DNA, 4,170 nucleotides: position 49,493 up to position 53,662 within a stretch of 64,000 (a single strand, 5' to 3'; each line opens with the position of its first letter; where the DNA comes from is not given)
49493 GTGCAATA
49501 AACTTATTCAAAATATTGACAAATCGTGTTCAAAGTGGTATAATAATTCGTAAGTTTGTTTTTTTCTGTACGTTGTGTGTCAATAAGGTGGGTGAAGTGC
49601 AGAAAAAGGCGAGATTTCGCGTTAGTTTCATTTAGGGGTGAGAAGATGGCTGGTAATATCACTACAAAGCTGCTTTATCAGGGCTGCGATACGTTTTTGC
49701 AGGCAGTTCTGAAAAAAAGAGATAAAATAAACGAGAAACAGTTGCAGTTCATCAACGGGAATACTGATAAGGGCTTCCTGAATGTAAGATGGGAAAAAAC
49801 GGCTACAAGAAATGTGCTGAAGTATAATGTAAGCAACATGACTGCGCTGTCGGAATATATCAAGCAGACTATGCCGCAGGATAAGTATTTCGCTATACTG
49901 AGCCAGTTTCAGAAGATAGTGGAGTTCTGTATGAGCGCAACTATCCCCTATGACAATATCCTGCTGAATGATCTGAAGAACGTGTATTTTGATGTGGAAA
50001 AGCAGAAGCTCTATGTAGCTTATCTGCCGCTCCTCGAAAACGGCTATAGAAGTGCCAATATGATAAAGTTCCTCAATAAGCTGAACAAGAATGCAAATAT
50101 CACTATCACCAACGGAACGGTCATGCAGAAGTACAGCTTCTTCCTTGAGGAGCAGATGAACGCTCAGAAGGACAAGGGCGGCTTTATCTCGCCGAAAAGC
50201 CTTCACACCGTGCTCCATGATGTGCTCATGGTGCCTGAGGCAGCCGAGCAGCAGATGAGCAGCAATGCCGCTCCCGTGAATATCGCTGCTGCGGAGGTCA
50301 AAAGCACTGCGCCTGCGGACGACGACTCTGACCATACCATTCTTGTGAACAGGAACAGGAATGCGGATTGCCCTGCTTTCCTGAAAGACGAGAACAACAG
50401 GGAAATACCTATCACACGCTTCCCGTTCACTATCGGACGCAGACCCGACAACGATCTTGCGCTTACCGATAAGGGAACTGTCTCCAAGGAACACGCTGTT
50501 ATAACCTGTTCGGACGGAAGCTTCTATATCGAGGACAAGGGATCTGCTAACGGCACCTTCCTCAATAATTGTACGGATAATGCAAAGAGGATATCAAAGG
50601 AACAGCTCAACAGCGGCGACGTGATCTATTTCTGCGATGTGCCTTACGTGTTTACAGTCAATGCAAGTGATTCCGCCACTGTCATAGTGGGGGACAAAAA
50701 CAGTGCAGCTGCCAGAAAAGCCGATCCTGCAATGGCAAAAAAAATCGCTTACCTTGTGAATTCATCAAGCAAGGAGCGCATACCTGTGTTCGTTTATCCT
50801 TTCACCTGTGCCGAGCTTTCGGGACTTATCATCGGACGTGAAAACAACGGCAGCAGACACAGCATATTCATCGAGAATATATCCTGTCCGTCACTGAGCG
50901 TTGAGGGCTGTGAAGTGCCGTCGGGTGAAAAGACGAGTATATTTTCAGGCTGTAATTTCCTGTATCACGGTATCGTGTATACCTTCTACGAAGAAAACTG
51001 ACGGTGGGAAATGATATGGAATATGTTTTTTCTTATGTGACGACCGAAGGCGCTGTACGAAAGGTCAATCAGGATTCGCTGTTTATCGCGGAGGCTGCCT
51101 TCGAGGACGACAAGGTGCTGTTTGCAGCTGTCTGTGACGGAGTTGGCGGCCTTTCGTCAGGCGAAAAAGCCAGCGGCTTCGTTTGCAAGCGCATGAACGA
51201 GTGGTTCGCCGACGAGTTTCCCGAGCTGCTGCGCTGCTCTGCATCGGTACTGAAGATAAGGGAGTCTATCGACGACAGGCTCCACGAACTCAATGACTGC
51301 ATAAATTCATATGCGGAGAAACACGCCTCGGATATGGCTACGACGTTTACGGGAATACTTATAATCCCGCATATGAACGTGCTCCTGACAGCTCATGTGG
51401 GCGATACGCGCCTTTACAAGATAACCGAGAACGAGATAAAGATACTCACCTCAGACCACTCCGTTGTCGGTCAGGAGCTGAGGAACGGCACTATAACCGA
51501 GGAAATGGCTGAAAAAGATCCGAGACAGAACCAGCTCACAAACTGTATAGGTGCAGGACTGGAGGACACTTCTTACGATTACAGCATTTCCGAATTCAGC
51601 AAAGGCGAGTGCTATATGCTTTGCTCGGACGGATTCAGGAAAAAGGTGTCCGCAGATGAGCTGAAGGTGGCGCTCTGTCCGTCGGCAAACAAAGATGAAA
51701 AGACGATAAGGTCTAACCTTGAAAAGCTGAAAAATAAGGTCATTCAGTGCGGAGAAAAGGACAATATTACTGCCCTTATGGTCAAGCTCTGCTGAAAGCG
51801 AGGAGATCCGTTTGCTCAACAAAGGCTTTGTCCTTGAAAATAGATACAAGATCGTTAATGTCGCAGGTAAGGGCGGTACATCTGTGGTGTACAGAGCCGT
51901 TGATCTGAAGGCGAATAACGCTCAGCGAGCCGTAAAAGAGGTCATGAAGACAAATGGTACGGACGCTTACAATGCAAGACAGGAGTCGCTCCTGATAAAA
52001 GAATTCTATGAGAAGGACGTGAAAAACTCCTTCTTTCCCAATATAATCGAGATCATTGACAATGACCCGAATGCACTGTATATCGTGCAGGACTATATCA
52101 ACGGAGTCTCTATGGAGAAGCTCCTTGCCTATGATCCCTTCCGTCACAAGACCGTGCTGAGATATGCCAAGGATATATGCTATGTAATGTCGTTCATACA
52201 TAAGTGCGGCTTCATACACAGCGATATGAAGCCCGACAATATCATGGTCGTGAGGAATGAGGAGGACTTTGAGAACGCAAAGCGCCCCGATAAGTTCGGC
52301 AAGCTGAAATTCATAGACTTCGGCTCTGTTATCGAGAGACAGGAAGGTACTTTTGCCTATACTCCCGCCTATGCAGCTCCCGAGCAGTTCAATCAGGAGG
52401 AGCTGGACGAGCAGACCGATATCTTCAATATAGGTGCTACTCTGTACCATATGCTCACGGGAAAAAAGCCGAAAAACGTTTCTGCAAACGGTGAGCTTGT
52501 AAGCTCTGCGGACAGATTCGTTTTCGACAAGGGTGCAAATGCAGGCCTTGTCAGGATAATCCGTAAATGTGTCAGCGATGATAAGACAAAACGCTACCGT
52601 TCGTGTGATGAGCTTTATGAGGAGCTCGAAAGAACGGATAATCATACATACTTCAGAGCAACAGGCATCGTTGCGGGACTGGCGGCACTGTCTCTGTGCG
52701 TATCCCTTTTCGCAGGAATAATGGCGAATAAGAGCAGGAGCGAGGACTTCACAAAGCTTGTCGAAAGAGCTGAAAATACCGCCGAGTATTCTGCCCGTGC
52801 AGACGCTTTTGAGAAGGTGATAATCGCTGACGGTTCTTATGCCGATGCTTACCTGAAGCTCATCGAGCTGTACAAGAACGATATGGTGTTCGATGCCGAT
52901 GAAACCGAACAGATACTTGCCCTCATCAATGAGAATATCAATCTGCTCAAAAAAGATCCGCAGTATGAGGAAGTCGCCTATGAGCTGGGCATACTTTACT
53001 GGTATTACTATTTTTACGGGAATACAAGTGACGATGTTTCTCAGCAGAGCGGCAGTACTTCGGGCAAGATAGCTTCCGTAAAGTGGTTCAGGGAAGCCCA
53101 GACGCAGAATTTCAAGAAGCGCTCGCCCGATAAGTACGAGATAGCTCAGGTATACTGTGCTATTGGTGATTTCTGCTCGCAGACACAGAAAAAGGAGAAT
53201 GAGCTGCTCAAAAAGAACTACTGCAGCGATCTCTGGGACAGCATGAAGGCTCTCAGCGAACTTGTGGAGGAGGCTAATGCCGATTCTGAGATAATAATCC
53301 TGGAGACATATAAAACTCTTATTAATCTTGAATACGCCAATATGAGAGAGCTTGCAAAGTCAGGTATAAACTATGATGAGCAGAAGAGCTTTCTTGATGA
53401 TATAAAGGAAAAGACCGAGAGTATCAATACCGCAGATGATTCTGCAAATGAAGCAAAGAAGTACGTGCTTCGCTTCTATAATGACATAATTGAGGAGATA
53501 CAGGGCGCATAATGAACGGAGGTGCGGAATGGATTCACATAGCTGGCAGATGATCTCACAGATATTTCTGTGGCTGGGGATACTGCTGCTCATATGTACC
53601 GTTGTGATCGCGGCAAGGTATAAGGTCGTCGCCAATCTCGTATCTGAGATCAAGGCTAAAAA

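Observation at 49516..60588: Six-gene operon joining an FHA / PP2C / Hanks-kinase triad to a membrane-anchored cohesin-like protein and a 1883-aa Ig-repeat surface giant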

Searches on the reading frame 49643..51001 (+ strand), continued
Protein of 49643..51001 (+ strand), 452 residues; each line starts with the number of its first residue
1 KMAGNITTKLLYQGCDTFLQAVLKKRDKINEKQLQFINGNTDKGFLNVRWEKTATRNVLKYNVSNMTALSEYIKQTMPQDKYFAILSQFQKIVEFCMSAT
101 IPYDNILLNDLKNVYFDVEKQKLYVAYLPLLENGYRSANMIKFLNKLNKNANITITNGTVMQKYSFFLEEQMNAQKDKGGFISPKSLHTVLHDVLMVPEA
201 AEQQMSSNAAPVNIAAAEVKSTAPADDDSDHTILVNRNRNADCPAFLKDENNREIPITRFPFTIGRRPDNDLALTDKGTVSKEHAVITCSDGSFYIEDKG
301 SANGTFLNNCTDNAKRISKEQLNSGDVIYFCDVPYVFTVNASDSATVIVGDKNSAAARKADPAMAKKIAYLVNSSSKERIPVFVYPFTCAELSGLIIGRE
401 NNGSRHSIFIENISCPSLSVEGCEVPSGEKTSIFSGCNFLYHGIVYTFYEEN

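Call 60: search_solved_structures(query=A5, max_evalue=10)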
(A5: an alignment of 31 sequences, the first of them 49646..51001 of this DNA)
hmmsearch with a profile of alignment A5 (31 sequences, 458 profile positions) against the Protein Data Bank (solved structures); distinct sequences matched with E-value up to 10: 51.
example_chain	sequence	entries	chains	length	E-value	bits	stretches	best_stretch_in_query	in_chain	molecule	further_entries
2fez_A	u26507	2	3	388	7.9e-16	61.3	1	222-346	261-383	Probable regulatory protein embR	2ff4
2kkl_A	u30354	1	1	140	5.5e-10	42.1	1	256-345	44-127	Uncharacterized protein Mb1858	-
6i2q_B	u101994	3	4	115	9.2e-10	41.3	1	256-343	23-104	Glycogen accumulation regulator GarA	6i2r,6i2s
2kfu_A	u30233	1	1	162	1.2e-09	41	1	256-343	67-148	Rv1827 pThr 22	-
6i2p_D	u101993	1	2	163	1.2e-09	41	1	256-343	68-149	Glycogen accumulation regulator GarA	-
7rj3_A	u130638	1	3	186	1.5e-09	40.6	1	256-343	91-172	Glycogen accumulation regulator GarA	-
2kb3_A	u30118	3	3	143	1.7e-09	40.5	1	256-342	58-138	Oxoglutarate dehydrogenase inhibitor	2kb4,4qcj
8p5x_G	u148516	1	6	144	1.7e-09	40.5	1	256-342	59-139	Oxoglutarate dehydrogenase inhibitor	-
8p5r_G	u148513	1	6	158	2.2e-09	40.1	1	256-343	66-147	Glycogen accumulation regulator GarA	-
5a8i_A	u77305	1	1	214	3.1e-09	39.6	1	261-316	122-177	ARNA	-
8s05_C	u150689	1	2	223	3.7e-09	39.4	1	261-315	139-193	Conserved protein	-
6cah_A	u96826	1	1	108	5.1e-09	38.9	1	267-342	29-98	ABC transporter ATP-binding/permease protein Rv1747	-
1lgp_A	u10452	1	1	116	4e-08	36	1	259-335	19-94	cell cycle checkpoint protein CHFR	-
1lgq_A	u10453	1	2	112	4.2e-08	35.9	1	259-335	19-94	cell cycle checkpoint protein CHFR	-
1uht_A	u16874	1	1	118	1.1e-06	31.2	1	268-335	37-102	expressed protein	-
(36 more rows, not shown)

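Call 61: fold_search(model_id=the predicted structure, library=pdb)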
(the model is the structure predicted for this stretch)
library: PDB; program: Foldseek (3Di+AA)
matches with E <= 10: 1934; with E <= 0.001: 107
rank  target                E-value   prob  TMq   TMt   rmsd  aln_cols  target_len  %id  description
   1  2ff4_A                2.2e-08  1.00  0.20  0.24  16.8       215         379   22  Mycobacterium tuberculosis EmbR in complex with low affinity phosphopeptide (released 2006-01-24)
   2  2fez                  5.1e-08  1.00  0.20  0.24  16.9       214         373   21  Mycobacterium tuberculosis EmbR (released 2006-01-24)
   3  8p5r_G                2.7e-07  1.00  0.19  0.83   1.7       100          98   27  Crystal structure of full-length, homohexameric 2-oxoglutarate dehydrogenase KGD from Mycobacterium smegmatis in compl (released 2023-08-16)
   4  2ff4_B                3.5e-07  1.00  0.20  0.24  15.9       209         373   22  Mycobacterium tuberculosis EmbR in complex with low affinity phosphopeptide (released 2006-01-24)
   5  7rj3_C                4.4e-07  1.00  0.19  0.82   1.6       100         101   26  Crystal Structure of the Forkhead Associated (FHA) Domain of the Glycogen Accumulation Regulator (GarA) from Mycobacte (released 2021-07-28)
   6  6i2p_E                6.8e-07  1.00  0.19  0.78   2.2       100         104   27  Crystal structure of the Mycobacterium tuberculosis PknB kinase domain (L33E mutant) in complex with its substrate Gar (released 2019-05-22)
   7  8p5x_G                8.1e-07  1.00  0.19  0.80   1.6       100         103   27  Single particle cryo-EM structure of the complex between Corynebacterium glutamicum homohexameric 2-oxoglutarate dehyd (released 2023-08-16)
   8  4qcj                  9.5e-07  1.00  0.19  0.82   1.5       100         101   28  Crystal Structure of OdhI from Corynebacterium glutamicum (released 2014-07-02)
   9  3poa_A                1.1e-06  1.00  0.19  0.84   1.9        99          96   26  Structural and functional analysis of phosphothreonine-dependent FHA domain interactions (released 2011-01-26)
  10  3umz_A                1.1e-06  1.00  0.19  0.75   3.2       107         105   23  Crystal Structure of the human MDC1 FHA Domain (released 2012-01-25)
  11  7rj3_A                1.2e-06  1.00  0.19  0.78   1.6        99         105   26  Crystal Structure of the Forkhead Associated (FHA) Domain of the Glycogen Accumulation Regulator (GarA) from Mycobacte (released 2021-07-28)
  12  6i2p_D                1.7e-06  1.00  0.19  0.71   2.2       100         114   27  Crystal structure of the Mycobacterium tuberculosis PknB kinase domain (L33E mutant) in complex with its substrate Gar (released 2019-05-22)
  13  3unm_B                2.1e-06  1.00  0.19  0.75   3.1       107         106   24  Crystal Structure of The Human MDC1 FHA Domain (released 2012-01-25)
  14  6i2r_B                2.2e-06  1.00  0.19  0.87   1.6        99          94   27  Crystal structure of the SucA domain of Mycobacterium smegmatis KGD (alpha-ketoglutarate decarboxylase), mutant R802A, (released 2019-05-22)
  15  6i2q_B                2.6e-06  1.00  0.19  0.84   1.6        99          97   27  Crystal structure of the wild-type SucA domain of Mycobacterium smegmatis KGD (alpha-ketoglutarate decarboxylase), in  (released 2019-05-22)
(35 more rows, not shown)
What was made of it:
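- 49646..51001 (+): g1, TseJ-like cytoplasmic protein. DUF6382 domain (aa 1-195), disordered linker with DHT231ILV, pThr-competent FHA domain (aa 241-340), linker with SAT345VIV, and a C-terminal beta domain (aa 365-451). The FHA domain is closest to GarA, OdhI, EmbR and Rv1747 (calls 60, 61).
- Closest known: GarA/OdhI and Rv1747 FHA regulators of actinobacteria. Same: They are the closest solved FHA domains (calls 60, 61).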

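Call 84: search_protein_families(library=padloc, proteins=[window:49646-51001:+], max_evalue=0.001)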
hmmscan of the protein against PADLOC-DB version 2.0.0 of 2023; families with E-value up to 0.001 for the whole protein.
window:49646-51001:+ (451 aa): 0 families

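Call 99: list_cluster_members(proteins=[P0040, P0078])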
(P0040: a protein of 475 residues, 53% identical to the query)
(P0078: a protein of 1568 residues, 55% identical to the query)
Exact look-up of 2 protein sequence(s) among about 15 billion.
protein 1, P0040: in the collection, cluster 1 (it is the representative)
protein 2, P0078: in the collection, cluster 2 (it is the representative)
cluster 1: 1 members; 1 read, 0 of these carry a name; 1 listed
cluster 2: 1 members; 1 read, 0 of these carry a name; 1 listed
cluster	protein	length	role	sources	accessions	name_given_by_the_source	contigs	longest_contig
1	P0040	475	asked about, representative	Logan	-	-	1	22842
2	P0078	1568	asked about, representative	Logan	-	-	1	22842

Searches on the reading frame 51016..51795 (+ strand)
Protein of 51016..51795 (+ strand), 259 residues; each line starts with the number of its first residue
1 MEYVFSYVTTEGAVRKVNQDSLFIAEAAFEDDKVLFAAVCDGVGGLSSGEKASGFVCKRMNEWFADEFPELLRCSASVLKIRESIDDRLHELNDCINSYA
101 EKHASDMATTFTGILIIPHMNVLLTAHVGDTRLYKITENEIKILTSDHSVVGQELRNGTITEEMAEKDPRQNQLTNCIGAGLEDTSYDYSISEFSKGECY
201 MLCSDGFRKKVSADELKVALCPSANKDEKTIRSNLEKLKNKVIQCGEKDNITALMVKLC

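Call 3: search_protein_families(library=pfam, proteins=[window:51016-51795:+], max_evalue=0.01)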
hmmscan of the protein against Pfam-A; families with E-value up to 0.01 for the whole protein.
window:51016-51795:+ (259 aa): 2 families
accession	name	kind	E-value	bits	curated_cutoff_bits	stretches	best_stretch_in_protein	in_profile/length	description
PF13672.11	PP2C_2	-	4.3e-11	43.2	24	1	15-213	9-181/209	Protein phosphatase 2C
PF00481.26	PP2C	-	9.6e-05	22.6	20.3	1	21-150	18-142/255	Protein phosphatase 2C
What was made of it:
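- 51016..51795 (+): g2, TseF-like PP2C/PPM phosphatase. Pfam PP2C_2, E 4.3e-11 (call 3).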

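Call 4: search_protein_families(library=ncbifam, proteins=[window:51016-51795:+], max_evalue=0.01)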
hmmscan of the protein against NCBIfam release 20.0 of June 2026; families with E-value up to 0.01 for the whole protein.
window:51016-51795:+ (259 aa): 3 families
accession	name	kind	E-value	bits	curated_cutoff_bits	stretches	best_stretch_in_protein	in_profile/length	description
NF033484.1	Stp1_PP2C_phos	equivalog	5.3e-47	160.3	230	1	9-256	2-231/232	Stp1/IreP family PP2C-type Ser/Thr phosphatase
NF011149.0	PRK14559.1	equivalog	9.9e-22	77.4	374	1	39-258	416-631/642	serine/threonine phosphatase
NF041291.1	StbC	equivalog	0.0042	17.4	100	0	62-109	13-60/122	plasmid stabilization protein StbC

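Call 84: search_protein_families(library=padloc, proteins=[window:51016-51795:+], max_evalue=0.001)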
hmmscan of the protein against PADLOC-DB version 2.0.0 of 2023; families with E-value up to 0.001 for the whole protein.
window:51016-51795:+ (259 aa): 1 family
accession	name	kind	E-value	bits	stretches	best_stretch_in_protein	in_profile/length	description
PDLC04518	PDC-M21C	-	7.8e-11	39.6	1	1-215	1-194/243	-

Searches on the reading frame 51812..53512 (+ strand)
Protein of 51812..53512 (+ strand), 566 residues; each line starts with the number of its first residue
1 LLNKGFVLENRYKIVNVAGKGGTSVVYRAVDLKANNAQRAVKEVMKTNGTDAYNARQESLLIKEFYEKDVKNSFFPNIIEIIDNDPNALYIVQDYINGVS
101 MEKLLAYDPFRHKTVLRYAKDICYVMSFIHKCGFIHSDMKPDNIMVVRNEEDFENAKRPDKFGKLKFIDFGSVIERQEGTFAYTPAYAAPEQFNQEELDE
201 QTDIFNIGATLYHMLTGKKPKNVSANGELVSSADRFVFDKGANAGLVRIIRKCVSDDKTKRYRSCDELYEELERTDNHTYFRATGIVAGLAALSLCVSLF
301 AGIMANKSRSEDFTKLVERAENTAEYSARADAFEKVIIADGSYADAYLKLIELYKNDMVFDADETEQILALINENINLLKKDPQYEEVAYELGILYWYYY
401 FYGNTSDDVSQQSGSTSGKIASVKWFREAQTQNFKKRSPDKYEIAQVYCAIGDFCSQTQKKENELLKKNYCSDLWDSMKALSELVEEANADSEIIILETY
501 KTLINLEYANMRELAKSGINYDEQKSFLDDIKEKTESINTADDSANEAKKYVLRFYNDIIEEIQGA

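Call 3: search_protein_families(library=pfam, proteins=[window:51812-53512:+], max_evalue=0.01)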
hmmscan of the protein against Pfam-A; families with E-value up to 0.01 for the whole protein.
window:51812-53512:+ (566 aa): 3 families
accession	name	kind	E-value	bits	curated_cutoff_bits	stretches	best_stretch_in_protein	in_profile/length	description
PF00069.31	Pkinase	-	5.3e-32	111.7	31.7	1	12-263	1-253/263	Protein kinase domain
PF07714.23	PK_Tyr_Ser-Thr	-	3.2e-17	63.1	23.1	1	16-262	5-249/258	Protein tyrosine and serine/threonine kinase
PF03109.22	ABC1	-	3.6e-05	23.5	22.9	1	82-178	136-219/244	ABC1 atypical kinase-like domain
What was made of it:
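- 51812..53512 (+): g3, TseD-like Hanks Ser/Thr kinase. Kinase domain aa 1-280, TM 283-305, extracytoplasmic domain 306-566. Pkinase E 5.3e-32 (call 3).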

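Call 4: search_protein_families(library=ncbifam, proteins=[window:51812-53512:+], max_evalue=0.01)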
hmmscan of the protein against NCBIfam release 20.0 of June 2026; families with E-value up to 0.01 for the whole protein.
window:51812-53512:+ (566 aa): 16 families
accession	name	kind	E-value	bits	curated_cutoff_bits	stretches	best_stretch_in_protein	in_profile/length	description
NF033483.0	PknB_PASTA_kin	equivalog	9.6e-33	114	450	1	6-281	3-274/563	Stk1 family PASTA domain-containing Ser/Thr kinase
NF038150.1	lanthi_synth_IV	equivalog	2.2e-25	89.1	650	1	6-278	185-459/851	class IV lanthionine synthetase LanL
NF047741.1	antiphage_MADS6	equivalog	1.1e-24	86.9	460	2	2-132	487-610/612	methylation-associated defense system protein kinase MAD6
NF009651.0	PRK13184.1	equivalog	7.8e-17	60.5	839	1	10-274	2-289/932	serine/threonine-protein kinase PknD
NF052427.1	StpK7MSMEG_1200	equivalog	2.8e-16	59.1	900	1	11-278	8-271/601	serine/threonine protein kinase StpK7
NF033442.0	BREX_PglW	equivalog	1.7e-13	49.2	990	1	4-268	506-762/1391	BREX system serine/threonine kinase PglW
TIGR03903.1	TOMM_kin_cyc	equivalog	1.3e-12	46.4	705.75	1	75-219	37-187/1267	TOMM system kinase/cyclase fusion protein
NF053615.1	SerThrKinAfsKStmc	equivalog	8.4e-09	34.6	1300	1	80-261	76-254/809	protein serine/threonine kinase AfsK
NF058632.1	SerThrKinPrkT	equivalog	2.7e-05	23.3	280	1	9-148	20-152/322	serine/threonine protein kinase PrkT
TIGR03724.2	arch_bud32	equivalog_domain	4.7e-05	23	125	1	56-148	41-119/193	KEOPS complex kinase/ATPase Bud32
NF038151.1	lanthi_synth_III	equivalog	5.2e-05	21.8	575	1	26-260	236-469/833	class III lanthionine synthetase LanKC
NF011460.0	PRK14879.1-1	equivalog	0.00031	19.9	199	1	77-150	74-147/232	Kae1-associated kinase Bud32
NF007174.0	PRK09605.1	equivalog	0.0011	17.5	447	1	58-171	386-471/535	bifunctional N(6)-L-threonylcarbamoyladenine synthase/serine/threonine protein kinase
NF011463.0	PRK14879.1-4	equivalog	0.0032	16.9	188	1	84-148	88-149/237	Kae1-associated kinase Bud32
NF011464.0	PRK14879.1-7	equivalog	0.0036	17.1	246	1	77-149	69-138/221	Kae1-associated kinase Bud32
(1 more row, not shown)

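Call 84: search_protein_families(library=padloc, proteins=[window:51812-53512:+], max_evalue=0.001)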
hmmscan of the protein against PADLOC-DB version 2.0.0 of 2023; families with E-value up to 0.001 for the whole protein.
window:51812-53512:+ (566 aa): 33 families (the best 25 are shown)
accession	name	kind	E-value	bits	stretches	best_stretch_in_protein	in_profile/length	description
PDLC04138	mad6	-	6e-40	135.8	1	8-275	49-313/659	mads_6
PDLC04042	PD-T4-6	-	6.6e-38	129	1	7-278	6-275/292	-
PDLC04047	PD-T4-6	-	3.6e-35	119.6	1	3-276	3-273/327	-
PDLC04060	PD-T4-6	-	5.2e-32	109.4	1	5-278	3-272/486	-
PDLC04053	PD-T4-6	-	5.4e-32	109.5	1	10-275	9-271/311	-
PDLC04044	PD-T4-6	-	2.5e-31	107.1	1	6-277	28-294/372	-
PDLC04045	PD-T4-6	-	3e-30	103.4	1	7-278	30-301/350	-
PDLC04048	PD-T4-6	-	1.8e-29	101.3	1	1-273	1-270/354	-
PDLC04054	PD-T4-6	-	8e-29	99.1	1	3-230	4-222/347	-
PDLC04062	PD-T4-6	-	8.3e-29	98.9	1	6-277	28-295/450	-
PDLC03920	MkoA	-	3e-24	83.4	1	8-498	7-472/1112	-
PDLC04057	PD-T4-6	-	3.6e-24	83.6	1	5-275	3-270/443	-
PDLC04052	PD-T4-6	-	3.1e-23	80.8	1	7-285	6-286/496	-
PDLC04051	PD-T4-6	-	4.2e-23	80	1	7-283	29-302/476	-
PDLC04061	PD-T4-6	-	5.7e-23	80.2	1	4-285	10-292/510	-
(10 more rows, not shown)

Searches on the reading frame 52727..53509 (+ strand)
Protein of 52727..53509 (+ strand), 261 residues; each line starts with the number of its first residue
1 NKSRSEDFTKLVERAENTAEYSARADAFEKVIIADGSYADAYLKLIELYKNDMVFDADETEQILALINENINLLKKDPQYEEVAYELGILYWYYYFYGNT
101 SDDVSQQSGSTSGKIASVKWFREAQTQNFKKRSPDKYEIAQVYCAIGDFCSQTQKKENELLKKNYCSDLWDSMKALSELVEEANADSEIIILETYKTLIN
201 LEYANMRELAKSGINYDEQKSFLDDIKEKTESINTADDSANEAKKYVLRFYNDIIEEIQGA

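Call 56: search_protein_families(library=pfam, proteins=[window:52727-53509:+], max_evalue=1)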
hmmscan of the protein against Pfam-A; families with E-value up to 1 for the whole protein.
window:52727-53509:+ (261 aa): 2 families
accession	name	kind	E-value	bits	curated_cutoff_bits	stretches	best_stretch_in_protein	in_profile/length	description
PF05823.17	Gp-FAR-1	-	0.061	14.2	29.2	1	191-235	11-55/149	Nematode fatty acid retinoid binding protein (Gp-FAR-1)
PF05373.16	Pro_3_hydrox_C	-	0.077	13.6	25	0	162-192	22-52/101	L-proline 3-hydroxylase, C-terminal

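Call 82: search_solved_structures(query=A6, max_evalue=10)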
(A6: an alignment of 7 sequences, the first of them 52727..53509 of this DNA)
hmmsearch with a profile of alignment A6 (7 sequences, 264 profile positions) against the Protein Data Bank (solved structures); distinct sequences matched with E-value up to 10: 29.
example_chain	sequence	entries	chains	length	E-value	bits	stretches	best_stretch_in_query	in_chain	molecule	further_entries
9gzg_A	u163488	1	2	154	0.00098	21.7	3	8-56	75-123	Engineered CTPR protein with glutamic acids for conductivity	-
6vl6_A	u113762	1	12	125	0.021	17.4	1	7-57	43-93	T33_dn2A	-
1w3b_A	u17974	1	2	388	0.035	16.7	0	24-60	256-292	UDP-N-ACETYLGLUCOSAMINE--PEPTIDE N-ACETYLGLUCOSAMINYLTRANSFERASE 110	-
6eou_A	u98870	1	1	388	0.035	16.6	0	24-60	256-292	UDP-N-acetylglucosamine--peptide N-acetylglucosaminyltransferase 110 kDa subunit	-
5cwb_A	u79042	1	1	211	0.12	14.9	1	195-261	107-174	Designed helical repeat protein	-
5hrz_A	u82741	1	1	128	0.13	14.8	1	7-57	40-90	TPR domain protein 1na0C3_3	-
7yeh_B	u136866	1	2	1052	0.29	13.6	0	14-50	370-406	UDP-N-acetylglucosamine--peptide N-acetylglucosaminyltransferase 110 kDa subunit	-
7yea_A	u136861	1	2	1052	0.29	13.6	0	14-50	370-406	UDP-N-acetylglucosamine--peptide N-acetylglucosaminyltransferase 110 kDa subunit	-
7obi_A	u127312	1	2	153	0.31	13.6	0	5-69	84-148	CTPR-rv4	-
8ump_A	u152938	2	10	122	0.32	13.5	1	20-49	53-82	T33-ml35-redesigned-TPR-domain-fold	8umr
8v33_A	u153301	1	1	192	0.32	13.5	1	190-232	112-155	Teichoic acid ribitol-phosphate polymerase TarL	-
6vfj_B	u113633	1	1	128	0.33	13.5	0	18-49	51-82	I53_dn5B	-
7ntf_A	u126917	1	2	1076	0.33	13.5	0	14-50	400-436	Isoform 1 of UDP-N-acetylglucosamine--peptide N-acetylglucosaminyltransferase 110 kDa subu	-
6b85_J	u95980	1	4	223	0.34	13.4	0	16-45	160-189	TMHC4_R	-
8far_A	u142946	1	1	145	0.41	13.1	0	16-42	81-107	I432-1-CC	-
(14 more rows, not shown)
